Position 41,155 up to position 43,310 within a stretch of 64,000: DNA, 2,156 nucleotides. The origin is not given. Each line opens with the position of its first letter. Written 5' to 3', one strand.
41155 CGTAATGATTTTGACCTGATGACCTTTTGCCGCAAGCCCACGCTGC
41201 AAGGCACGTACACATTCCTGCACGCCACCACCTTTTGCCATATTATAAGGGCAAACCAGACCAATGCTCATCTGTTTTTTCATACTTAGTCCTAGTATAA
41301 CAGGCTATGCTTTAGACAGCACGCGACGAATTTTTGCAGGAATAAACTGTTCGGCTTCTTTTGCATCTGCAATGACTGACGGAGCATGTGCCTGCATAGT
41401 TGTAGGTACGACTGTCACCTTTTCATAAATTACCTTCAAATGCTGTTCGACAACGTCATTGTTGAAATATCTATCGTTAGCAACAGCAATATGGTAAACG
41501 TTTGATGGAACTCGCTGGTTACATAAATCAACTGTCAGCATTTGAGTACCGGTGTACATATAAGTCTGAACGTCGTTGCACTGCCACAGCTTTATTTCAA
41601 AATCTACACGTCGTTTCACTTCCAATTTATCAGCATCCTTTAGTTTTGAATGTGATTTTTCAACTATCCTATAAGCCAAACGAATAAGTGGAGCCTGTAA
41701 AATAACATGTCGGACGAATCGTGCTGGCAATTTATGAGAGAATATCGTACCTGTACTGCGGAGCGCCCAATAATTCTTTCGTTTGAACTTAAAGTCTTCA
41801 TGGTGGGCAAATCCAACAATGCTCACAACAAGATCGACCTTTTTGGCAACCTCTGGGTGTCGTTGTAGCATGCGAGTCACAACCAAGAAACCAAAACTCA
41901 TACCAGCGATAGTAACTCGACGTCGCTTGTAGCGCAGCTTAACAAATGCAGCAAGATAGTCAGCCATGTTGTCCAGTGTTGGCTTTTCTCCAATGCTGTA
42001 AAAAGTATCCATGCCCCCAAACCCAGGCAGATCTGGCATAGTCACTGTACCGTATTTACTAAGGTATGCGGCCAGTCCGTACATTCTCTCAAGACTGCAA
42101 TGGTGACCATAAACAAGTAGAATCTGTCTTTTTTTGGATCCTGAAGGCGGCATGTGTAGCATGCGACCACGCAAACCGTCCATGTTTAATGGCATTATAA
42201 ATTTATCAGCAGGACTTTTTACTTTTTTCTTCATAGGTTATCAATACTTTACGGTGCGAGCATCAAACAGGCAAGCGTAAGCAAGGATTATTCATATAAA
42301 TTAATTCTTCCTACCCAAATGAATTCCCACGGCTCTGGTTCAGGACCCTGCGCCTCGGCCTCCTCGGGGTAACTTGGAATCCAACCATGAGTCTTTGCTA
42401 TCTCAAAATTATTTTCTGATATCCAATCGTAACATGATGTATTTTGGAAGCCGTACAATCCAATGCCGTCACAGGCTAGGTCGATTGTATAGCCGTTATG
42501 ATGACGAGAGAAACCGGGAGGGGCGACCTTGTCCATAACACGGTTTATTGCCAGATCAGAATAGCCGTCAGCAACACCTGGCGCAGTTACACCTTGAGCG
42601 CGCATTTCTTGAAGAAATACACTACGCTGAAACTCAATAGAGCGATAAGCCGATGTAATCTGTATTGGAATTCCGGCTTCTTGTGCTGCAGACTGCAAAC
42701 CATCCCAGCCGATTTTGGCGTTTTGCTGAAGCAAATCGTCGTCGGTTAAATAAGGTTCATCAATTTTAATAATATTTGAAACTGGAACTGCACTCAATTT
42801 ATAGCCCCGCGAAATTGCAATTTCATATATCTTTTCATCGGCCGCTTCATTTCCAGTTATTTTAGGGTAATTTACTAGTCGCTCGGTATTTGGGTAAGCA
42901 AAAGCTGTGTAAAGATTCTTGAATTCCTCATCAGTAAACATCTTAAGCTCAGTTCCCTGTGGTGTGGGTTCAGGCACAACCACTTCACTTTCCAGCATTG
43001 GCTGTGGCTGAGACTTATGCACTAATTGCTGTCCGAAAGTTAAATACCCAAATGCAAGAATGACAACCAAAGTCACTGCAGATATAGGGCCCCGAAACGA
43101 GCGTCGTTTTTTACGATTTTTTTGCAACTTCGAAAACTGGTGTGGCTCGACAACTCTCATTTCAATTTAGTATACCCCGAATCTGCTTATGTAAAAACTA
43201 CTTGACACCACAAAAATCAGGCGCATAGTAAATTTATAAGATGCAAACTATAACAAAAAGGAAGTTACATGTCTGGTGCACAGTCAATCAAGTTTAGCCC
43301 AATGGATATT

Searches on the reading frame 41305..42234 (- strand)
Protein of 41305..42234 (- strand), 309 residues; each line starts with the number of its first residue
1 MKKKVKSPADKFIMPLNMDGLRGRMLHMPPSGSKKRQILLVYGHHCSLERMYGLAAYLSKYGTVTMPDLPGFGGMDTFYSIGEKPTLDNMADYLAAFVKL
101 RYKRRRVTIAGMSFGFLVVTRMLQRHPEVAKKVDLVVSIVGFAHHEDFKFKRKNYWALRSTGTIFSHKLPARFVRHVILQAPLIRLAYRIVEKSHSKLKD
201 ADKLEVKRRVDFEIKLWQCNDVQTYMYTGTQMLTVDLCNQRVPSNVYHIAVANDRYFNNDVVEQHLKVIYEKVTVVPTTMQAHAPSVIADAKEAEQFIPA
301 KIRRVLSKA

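Call 4: search_protein_families(library=pfam, proteins=[window:41305-42234:-], max_evalue=0.01)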
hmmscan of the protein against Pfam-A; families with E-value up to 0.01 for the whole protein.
window:41305-42234:- (309 aa): 4 families
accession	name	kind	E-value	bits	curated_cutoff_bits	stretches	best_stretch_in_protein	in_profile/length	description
PF00561.26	Abhydrolase_1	-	1.7e-05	25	25.8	1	51-149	16-112/245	alpha/beta hydrolase fold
PF12146.15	Hydrolase_4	-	1.9e-05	24.6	27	1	34-148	3-117/239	Serine aminopeptidase, S33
PF06057.17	VirJ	-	0.00035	20.9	22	1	92-155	54-117/191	Bacterial virulence protein (VirJ)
PF12697.13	Abhydrolase_6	-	0.0037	18.4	26.3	1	50-132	12-85/217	Alpha/beta hydrolase family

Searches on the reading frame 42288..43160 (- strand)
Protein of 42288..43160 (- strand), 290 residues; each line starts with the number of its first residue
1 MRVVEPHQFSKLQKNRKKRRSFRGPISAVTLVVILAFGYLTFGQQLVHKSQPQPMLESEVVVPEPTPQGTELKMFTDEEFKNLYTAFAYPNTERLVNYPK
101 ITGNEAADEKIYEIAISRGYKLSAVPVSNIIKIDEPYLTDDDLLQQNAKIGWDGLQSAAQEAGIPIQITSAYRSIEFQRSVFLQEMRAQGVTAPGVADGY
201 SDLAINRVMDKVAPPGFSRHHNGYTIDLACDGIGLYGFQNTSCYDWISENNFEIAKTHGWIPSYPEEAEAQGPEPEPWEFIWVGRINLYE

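Call 4: search_protein_families(library=pfam, proteins=[window:42288-43160:-], max_evalue=0.01)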
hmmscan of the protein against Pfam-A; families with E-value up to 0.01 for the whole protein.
window:42288-43160:- (290 aa): 1 family
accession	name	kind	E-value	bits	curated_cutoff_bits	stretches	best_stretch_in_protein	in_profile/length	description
PF02557.22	VanY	-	7.3e-19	68.3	25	1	143-284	3-131/132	D-alanyl-D-alanine carboxypeptidase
